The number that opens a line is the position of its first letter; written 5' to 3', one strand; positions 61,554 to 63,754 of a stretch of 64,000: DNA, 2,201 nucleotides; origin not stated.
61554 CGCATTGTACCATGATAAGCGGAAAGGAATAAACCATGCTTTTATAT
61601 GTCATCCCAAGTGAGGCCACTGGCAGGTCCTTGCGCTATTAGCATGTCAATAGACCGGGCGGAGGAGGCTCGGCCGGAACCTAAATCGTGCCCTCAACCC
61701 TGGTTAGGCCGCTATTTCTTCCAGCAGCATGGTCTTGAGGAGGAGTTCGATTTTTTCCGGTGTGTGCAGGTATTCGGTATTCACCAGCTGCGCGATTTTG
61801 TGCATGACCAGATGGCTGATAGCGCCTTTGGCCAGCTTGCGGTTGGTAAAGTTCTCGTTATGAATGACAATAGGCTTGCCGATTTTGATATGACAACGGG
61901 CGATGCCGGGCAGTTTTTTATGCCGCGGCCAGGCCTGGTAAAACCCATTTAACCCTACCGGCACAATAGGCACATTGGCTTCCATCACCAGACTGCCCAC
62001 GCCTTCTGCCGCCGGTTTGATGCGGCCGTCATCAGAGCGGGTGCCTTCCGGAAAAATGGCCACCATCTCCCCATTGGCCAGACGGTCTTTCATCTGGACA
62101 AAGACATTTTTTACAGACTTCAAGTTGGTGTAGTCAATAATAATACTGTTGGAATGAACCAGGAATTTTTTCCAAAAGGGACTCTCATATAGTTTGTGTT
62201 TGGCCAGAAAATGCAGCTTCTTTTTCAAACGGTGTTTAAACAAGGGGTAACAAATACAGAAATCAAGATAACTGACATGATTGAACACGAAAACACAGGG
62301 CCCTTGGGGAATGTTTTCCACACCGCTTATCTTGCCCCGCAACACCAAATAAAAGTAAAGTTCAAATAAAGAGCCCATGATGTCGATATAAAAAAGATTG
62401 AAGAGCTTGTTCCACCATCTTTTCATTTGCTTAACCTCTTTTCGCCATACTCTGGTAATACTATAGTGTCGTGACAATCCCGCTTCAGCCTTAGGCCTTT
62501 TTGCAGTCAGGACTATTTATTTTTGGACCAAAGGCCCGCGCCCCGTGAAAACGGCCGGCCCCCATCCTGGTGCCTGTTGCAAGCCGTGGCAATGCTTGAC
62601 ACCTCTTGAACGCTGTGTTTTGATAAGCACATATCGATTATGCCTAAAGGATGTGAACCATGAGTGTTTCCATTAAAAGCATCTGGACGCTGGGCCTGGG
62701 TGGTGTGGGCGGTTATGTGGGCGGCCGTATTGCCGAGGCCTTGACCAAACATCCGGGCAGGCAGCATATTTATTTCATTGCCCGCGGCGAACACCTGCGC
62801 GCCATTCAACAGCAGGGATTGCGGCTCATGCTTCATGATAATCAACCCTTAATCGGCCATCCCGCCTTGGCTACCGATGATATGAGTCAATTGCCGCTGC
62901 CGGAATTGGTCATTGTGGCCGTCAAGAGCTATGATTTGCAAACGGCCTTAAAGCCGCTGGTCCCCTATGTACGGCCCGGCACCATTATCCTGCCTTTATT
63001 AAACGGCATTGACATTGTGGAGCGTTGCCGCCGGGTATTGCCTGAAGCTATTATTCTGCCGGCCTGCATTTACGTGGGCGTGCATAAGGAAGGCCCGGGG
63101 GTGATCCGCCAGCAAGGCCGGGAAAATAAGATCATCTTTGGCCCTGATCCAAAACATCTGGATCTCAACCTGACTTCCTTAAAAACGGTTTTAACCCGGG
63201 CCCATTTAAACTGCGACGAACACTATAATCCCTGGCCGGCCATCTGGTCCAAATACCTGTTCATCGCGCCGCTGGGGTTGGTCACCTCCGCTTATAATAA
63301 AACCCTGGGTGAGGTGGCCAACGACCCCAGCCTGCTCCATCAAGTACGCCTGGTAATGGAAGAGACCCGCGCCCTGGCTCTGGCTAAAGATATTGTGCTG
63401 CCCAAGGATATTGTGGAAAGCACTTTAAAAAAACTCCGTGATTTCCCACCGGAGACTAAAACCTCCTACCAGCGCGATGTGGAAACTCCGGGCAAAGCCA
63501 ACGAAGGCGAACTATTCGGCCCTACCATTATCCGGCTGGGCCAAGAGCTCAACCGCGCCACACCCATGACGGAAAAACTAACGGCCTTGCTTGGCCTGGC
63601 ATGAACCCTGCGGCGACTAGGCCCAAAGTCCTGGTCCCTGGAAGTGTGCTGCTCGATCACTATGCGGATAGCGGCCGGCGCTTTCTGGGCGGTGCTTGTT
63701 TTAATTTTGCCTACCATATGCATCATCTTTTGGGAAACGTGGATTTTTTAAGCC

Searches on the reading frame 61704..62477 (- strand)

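Call 72: search_protein_families(library=pfam, proteins=[window:61704-62477:-], max_evalue=0.001)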
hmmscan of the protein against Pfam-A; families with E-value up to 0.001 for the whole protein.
window:61704-62477:- (257 aa): 1 family
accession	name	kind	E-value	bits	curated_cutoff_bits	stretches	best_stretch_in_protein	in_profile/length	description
PF01553.26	Acyltransferase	-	2.6e-28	98.9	23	1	49-176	3-131/132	Acyltransferase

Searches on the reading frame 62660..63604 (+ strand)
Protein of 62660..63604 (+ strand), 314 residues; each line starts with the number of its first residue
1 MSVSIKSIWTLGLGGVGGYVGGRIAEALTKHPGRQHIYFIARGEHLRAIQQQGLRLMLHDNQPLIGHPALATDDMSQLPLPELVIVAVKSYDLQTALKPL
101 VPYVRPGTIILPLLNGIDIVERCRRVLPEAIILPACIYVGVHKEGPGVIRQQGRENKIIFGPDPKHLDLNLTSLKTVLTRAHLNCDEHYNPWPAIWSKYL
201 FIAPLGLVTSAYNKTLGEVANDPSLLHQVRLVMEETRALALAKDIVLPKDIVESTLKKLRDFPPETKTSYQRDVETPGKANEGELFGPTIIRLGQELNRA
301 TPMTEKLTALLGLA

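Call 72: search_protein_families(library=pfam, proteins=[window:62660-63604:+], max_evalue=0.001)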
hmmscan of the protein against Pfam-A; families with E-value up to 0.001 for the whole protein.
window:62660-63604:+ (314 aa): 2 families
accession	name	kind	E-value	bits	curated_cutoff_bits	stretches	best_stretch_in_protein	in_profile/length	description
PF02558.23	ApbA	-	2.1e-28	99.3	22.2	1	9-162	2-147/150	Ketopantoate reductase PanE/ApbA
PF08546.17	ApbA_C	-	8.1e-13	49.3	22.7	1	194-311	5-121/125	Ketopantoate reductase PanE/ApbA C terminal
